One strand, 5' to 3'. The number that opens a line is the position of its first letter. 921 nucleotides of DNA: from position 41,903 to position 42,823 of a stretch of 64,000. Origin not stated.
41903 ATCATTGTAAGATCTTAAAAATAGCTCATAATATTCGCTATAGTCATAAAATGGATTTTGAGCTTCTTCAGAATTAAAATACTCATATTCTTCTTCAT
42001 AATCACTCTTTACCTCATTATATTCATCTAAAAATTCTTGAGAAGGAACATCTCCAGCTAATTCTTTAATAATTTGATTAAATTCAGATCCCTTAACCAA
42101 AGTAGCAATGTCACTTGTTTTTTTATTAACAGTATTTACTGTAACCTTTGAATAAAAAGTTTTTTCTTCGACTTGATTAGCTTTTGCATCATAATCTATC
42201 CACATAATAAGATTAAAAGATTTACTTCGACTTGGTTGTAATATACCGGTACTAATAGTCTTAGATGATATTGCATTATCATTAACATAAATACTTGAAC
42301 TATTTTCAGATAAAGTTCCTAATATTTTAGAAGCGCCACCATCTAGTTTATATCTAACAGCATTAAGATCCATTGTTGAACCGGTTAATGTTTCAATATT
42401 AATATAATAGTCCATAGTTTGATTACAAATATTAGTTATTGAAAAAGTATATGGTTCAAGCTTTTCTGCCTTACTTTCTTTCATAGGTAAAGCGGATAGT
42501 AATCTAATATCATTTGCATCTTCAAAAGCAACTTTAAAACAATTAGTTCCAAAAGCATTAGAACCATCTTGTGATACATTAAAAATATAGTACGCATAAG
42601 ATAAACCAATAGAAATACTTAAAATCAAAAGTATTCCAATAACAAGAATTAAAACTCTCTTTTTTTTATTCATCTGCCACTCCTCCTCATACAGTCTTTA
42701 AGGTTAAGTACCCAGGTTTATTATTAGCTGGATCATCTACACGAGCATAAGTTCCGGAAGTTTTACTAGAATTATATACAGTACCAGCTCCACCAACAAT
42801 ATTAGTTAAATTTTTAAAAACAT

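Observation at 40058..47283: Three DUF285 repeat-protein genes in tandem, directly upstream of tRNA-Arg(UCU)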

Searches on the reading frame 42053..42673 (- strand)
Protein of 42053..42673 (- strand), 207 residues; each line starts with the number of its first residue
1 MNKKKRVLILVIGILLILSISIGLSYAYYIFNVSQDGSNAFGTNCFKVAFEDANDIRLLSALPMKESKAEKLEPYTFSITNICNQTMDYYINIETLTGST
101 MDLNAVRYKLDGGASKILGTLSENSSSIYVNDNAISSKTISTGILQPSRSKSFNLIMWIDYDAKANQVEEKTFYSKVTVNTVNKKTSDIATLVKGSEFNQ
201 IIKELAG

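Call 18: find_homologous_proteins(query=window:42053-42673:-, max_evalue=0.001)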
Query seq(207 aa) (207 aa): 9 proteins with E <= 0.001 among 245 candidates.
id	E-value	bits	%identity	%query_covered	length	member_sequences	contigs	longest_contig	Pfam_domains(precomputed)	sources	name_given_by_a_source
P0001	4.6e-77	276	64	100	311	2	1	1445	-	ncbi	-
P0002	5.7e-54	201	50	100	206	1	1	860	-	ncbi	-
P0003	3.7e-46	175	45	100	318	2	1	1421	-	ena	-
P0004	2.2e-43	166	49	77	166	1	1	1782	-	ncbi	-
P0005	3.0e-42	162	48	77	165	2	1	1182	-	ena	-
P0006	8.0e-42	161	54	73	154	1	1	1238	-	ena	-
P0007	2.0e-32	130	54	59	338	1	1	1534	PF00999.27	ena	-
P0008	6.6e-28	116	49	57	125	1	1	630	-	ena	-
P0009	4.4e-20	90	49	42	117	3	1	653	-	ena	-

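Call 31: predict_structure(alignment_id=A1)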
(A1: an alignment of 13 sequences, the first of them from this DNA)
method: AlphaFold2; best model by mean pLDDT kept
length: 190 residues; sequences in the alignment: 13
mean_pLDDT: 82.2   pTM: 0.68
mean pLDDT of the five models: 82.2, 81.0, 80.9, 78.0, 76.4
residues with pLDDT >= 90: 83; 70-90: 76; 50-70: 13; < 50: 18
segments of 3 or more residues with pLDDT < 50: 33-42, 183-190
pLDDT, mean of each block of 10 residues (from residue 1): 76 87 72 43 73 76 89 91 87 92 95 94 85 90 92 95 91 91 44
secondary structure, 60 per line:
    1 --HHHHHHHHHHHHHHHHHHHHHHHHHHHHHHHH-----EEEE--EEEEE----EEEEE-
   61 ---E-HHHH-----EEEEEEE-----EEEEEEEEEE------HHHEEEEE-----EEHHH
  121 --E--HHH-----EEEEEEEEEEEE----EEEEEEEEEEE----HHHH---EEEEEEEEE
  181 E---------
elements in order: H3-34 E40-43 E46-50 E55-59 H66-69 E75-81 E87-96 E106-110 E134-145 E150-160 H165-168 E172-181

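Call 33: search_protein_representatives(alignment_id=A1)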
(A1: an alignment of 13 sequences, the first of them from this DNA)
Query: 13 sequences, 190 profile positions. Proteins with E-value up to 0.001 (for the whole library): 8458; up to 1e-10: 4398; up to 1e-30: 533. The best 150 are listed.
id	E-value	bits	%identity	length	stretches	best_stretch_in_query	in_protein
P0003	1.7e-77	275.7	-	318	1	1-187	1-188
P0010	4.0e-74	264.6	-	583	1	1-189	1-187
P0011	1.6e-73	262.7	-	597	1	1-189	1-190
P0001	9.7e-73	260.1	-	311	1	1-188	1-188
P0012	2.9e-72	258.6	-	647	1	1-187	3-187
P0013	3.4e-72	258.3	-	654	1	1-184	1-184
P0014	4.5e-72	258.0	-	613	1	1-189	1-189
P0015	8.7e-72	257.0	-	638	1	1-183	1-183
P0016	1.3e-71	256.4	-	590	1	1-186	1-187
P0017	3.6e-71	255.0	-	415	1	1-187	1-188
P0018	5.1e-71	254.5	-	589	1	1-188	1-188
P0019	2.2e-70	252.5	-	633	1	1-188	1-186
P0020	5.5e-70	251.1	-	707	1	1-186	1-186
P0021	6.4e-69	247.7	-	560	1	3-189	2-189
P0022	2.1e-68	246.0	-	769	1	1-185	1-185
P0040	6.4e-62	224.8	-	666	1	1-189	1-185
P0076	1.5e-48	181.2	-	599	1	1-189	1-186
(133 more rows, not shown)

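Call 41: search_solved_structures(query=A1, max_evalue=10, show_alignments=2)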
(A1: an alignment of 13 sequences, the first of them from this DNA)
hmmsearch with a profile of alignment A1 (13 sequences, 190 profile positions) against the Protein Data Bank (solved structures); distinct sequences matched with E-value up to 10: 3.
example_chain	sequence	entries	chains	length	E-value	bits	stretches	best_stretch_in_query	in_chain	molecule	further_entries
2jen_A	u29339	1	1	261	0.034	16.9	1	59-169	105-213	ENDO-BETA-1,4-GLUCANASE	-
2jem_A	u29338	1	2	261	0.045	16.5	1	59-169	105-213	ENDO-BETA-1,4-GLUCANASE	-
9blj_A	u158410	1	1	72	0.41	13.4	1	109-167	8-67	Protease inhibitor HPI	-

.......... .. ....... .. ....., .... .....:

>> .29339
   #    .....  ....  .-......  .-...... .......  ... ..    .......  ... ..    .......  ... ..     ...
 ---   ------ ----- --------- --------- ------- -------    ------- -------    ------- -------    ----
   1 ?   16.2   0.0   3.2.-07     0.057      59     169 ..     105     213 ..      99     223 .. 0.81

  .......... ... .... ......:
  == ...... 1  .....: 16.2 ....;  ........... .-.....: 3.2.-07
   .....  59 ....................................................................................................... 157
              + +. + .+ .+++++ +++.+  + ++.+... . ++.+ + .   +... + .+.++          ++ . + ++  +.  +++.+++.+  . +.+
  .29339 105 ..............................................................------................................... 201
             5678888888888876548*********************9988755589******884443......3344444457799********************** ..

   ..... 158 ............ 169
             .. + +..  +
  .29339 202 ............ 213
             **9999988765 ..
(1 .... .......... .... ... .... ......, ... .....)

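Call 46: fold_search(model_id=the predicted structure, library=pdb)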
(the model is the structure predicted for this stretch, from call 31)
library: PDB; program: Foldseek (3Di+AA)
matches with E <= 10: 1692; with E <= 0.001: 3
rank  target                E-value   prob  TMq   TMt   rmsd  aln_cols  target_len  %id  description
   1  5i82_C                3.9e-04  0.98  0.28  0.14  12.1       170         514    7  First Crystal Structure of E.coli Based Recombinant Diphtheria Toxin Mutant CRM197 (released 2016-03-02)
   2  8g0f_B                6.2e-04  0.98  0.27  0.13   9.0       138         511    7  Crystal structure of diphtheria toxin H223Q/H257Q double mutant (pH 5.5) (released 2023-07-05)
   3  7k7c_B                8.3e-04  0.99  0.31  0.15   9.3       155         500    8  Crystal structure of diphtheria toxin from crystals obtained at pH 5.5 (released 2020-11-18)
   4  7k7b_B                1.2e-03  0.97  0.27  0.13   9.1       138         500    7  Crystal structure of diphtheria toxin from crystals obtained at pH 5.0 (released 2020-11-18)
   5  1tox_A                1.2e-03  0.94  0.28  0.13  11.6       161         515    7  DIPHTHERIA TOXIN DIMER COMPLEXED WITH NAD (released 1996-06-10)
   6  8g0f_A                1.3e-03  0.95  0.28  0.14  11.5       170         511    6  Crystal structure of diphtheria toxin H223Q/H257Q double mutant (pH 5.5) (released 2023-07-05)
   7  7xyc_A                1.3e-03  0.57  0.20  0.09  12.5       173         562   10  CryoEM structure of Klebsiella phage Kp7 type II tail fiber gp52 in vitro (released 2023-06-07)
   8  1ddt                  1.4e-03  0.93  0.27  0.13  11.4       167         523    7  THE REFINED STRUCTURE OF DIMERIC DIPHTHERIA TOXIN AT 2.0 ANGSTROMS RESOLUTION (released 1994-07-31)
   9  5i82_A                1.4e-03  0.92  0.26  0.13  11.2       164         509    7  First Crystal Structure of E.coli Based Recombinant Diphtheria Toxin Mutant CRM197 (released 2016-03-02)
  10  7k7b_A                1.8e-03  0.99  0.32  0.15   9.2       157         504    8  Crystal structure of diphtheria toxin from crystals obtained at pH 5.0 (released 2020-11-18)
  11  5i82_D                2.0e-03  0.96  0.28  0.14   8.5       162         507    6  First Crystal Structure of E.coli Based Recombinant Diphtheria Toxin Mutant CRM197 (released 2016-03-02)
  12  4jdm_A                2.2e-03  0.97  0.29  0.23  16.3       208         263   10  Secreted Chlamydial Protein PGP3, full-length (released 2013-06-05)
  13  7ehg_E                2.5e-03  0.94  0.30  0.39  11.4       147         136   10  Crystal Structure of MiXBM (released 2022-03-30)
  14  7k7e_B                3.3e-03  0.89  0.28  0.13  10.6       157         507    7  Crystal structure of diphtheria toxin from crystals obtained at pH 7.0 (released 2020-11-18)
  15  2bpa_2                3.3e-03  0.80  0.25  0.26   8.6       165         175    9  ATOMIC STRUCTURE OF SINGLE-STRANDED DNA BACTERIOPHAGE PHIX174 AND ITS FUNCTIONAL IMPLICATIONS (released 1991-12-03)
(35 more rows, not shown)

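Call 48: search_protein_families(library=pfam, alignment_id=A4, max_evalue=0.001)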
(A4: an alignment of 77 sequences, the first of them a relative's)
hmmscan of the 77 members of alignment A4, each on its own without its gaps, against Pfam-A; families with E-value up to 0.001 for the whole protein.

A. member 1, P0010 (583 aa): 4 families
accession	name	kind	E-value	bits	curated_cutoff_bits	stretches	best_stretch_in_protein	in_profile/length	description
PF03382.20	DUF285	-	7.1e-47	158.5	25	3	426-528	14-112/120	Mycoplasma protein of unknown function, DUF285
PF25013.1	LRR_Zer-1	-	2.6e-08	34.5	27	1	391-484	3-96/137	Zer-1-like, Leucine-rich repeats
PF13855.12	LRR_8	-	2.7e-06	27.5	27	0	339-379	20-58/61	Leucine rich repeat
PF23952.1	LRR_EndoS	-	3.9e-06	27.5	27.9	0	319-405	46-115/116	Endo-beta-N-acetylglucosaminidase EndoS LRR domain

B. families by the number of members that match (of 77 scanned): 23 families
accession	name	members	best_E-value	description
PF03382.20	DUF285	35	1.1e-121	Mycoplasma protein of unknown function, DUF285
PF09479.16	Flg_new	26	1.4e-69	Listeria-Bacteroides repeat domain (List_Bact_rpt)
PF13855.12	LRR_8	17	3e-14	Leucine rich repeat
PF23952.1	LRR_EndoS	11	6.5e-08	Endo-beta-N-acetylglucosaminidase EndoS LRR domain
PF25013.1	LRR_Zer-1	8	5.6e-14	Zer-1-like, Leucine-rich repeats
PF12799.13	LRR_4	8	1.5e-10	Leucine Rich repeats (2 copies)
PF18998.6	Flg_new_2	7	2.8e-30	Divergent InlB B-repeat domain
PF24048.1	LRR_NXF1-5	6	2e-07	NXF1/2/3/5 leucine-rich repeat domain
PF13306.12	LRR_5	4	9.2e-21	BspA type Leucine rich repeat region (6 copies)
PF24758.1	LRR_At5g56370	4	2.1e-06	FBD-associated F-box protein At5g56370, LRR repeats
PF12810.13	ALK_LTK_GRD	2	1.2e-79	ALK/LTK, Glycine-rich domain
PF25019.1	LRR_R13L1-DRL21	2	4.7e-08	R13L1/DRL21 LRRs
PF23598.1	LRR_14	2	5.1e-06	Leucine-rich repeat region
PF16112.10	DUF4830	2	3.5e-05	Domain of unknown function (DUF4830)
PF23247.1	LRR_RPS2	2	0.00028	Plant disease resistance protein RPS2-like, leucine-rich repeats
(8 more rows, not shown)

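Call 51: find_encoding_contigs(protein=P0020, flank=10000, max_places=6)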
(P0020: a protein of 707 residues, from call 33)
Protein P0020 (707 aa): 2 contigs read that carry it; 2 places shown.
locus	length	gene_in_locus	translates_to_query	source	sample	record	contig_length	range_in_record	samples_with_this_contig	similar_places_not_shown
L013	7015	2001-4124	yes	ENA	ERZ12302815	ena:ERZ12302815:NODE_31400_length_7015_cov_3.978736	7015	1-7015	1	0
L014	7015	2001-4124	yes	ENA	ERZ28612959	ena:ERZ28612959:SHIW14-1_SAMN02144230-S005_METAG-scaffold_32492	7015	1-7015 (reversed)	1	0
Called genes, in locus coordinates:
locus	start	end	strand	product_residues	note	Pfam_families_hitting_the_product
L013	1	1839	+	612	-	?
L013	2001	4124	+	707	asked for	PF13855:LRR_8 (faint), PF03382:DUF285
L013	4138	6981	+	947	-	PF13855:LRR_8 (faint), PF03382:DUF285, PF24048:LRR_NXF1-5 (faint), PF03382:DUF285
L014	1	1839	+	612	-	?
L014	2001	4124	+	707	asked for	PF13855:LRR_8 (faint), PF03382:DUF285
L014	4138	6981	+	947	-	PF13855:LRR_8 (faint), PF03382:DUF285, PF24048:LRR_NXF1-5 (faint), PF03382:DUF285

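Call 87: find_encoding_contigs(protein=P0076, flank=4000, max_places=3)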
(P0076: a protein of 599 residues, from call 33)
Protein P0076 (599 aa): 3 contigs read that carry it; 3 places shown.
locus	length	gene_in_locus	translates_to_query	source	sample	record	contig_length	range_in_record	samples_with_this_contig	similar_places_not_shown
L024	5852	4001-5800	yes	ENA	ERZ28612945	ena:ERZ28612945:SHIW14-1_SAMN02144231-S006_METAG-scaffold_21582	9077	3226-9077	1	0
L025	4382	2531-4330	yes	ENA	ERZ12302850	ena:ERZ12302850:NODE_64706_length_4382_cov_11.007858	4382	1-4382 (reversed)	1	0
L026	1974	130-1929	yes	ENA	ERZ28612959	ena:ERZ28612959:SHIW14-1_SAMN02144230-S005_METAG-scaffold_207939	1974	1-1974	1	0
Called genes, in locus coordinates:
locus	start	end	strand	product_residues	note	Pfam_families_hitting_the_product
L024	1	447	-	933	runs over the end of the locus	PF00912:Transgly, PF00905:Transpeptidase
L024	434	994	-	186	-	PF03838:RecU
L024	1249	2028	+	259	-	-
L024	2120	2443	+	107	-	PF05103:DivIVA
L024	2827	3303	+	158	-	PF12844:HTH_19 (weak), PF13413:HTH_25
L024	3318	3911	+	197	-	PF01066:CDP-OH_P_transf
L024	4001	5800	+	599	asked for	PF03382:DUF285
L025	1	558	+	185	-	?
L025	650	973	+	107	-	PF05103:DivIVA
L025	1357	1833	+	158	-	PF12844:HTH_19 (weak), PF13413:HTH_25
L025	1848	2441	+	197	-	PF01066:CDP-OH_P_transf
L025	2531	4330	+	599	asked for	PF03382:DUF285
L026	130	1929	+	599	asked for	PF03382:DUF285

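Call 88: find_encoding_contigs(protein=P0040, flank=4000, max_places=3)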
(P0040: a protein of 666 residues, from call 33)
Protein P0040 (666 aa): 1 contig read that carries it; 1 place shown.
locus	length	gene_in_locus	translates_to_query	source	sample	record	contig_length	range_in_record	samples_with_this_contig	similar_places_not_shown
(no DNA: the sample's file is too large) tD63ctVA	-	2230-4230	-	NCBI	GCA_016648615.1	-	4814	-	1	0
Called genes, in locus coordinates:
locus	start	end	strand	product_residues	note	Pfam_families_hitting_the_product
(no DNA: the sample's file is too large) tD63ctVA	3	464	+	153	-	?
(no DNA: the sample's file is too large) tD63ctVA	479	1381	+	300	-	-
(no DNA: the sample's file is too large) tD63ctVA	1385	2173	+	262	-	-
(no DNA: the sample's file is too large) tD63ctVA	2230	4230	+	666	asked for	PF12799:LRR_4 (faint), PF03382:DUF285, PF13855:LRR_8 (faint), PF23598:LRR_14 (faint), PF23952:LRR_EndoS (faint), PF25013:LRR_Zer-1 (faint), PF09325:Vps5 (faint), PF03382:DUF285, +2 more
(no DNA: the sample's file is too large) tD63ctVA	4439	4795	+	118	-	PF00436:SSB, PF01336:tRNA_anti-codon (weak)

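Call 93: search_protein_families(library=pfam, alignment_id=A6, max_evalue=1)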
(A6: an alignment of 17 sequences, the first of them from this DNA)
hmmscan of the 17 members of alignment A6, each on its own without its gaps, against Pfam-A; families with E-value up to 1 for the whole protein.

A. member 1, seq(190 aa): 2 families
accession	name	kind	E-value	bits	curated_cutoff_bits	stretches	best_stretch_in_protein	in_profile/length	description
PF16112.10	DUF4830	-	0.082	13.7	23.5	1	45-93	24-72/84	Domain of unknown function (DUF4830)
PF23643.1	TRAPPC13_C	-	0.091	13.3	27.9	1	70-126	7-54/95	Trafficking protein particle complex subunit 13, C-terminal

B. families by the number of members that match (of 17 scanned): 22 families
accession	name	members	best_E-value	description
PF16112.10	DUF4830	4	0.0035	Domain of unknown function (DUF4830)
PF23722.1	Beta-sand_DEX1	1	0.0017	DEX1 beta-sandwich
PF15957.10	Comm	1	0.012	Commissureless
PF07760.16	DUF1616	1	0.024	Protein of unknown function (DUF1616)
PF07421.16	Pro-NT_NN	1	0.035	Neurotensin/neuromedin N precursor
PF00419.26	Fimbrial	1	0.05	Fimbrial protein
PF22370.1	FliC-like_3rd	1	0.055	Flagellin, beta sheet domain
PF12296.13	HsbA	1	0.059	Hydrophobic surface binding protein A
PF00485.24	PRK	1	0.064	Phosphoribulokinase / Uridine kinase family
PF09911.14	DUF2140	1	0.064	Uncharacterized protein conserved in bacteria (DUF2140)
PF11614.14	FixG_C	1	0.078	IG-like fold at C-terminal of FixG, putative oxidoreductase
PF06232.16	ATS3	1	0.089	Embryo-specific protein 3, (ATS3)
PF23643.1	TRAPPC13_C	1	0.091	Trafficking protein particle complex subunit 13, C-terminal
PF10694.14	DUF2500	1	0.11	Protein of unknown function (DUF2500)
PF20205.3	DUF6567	1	0.12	Family of unknown function (DUF6567)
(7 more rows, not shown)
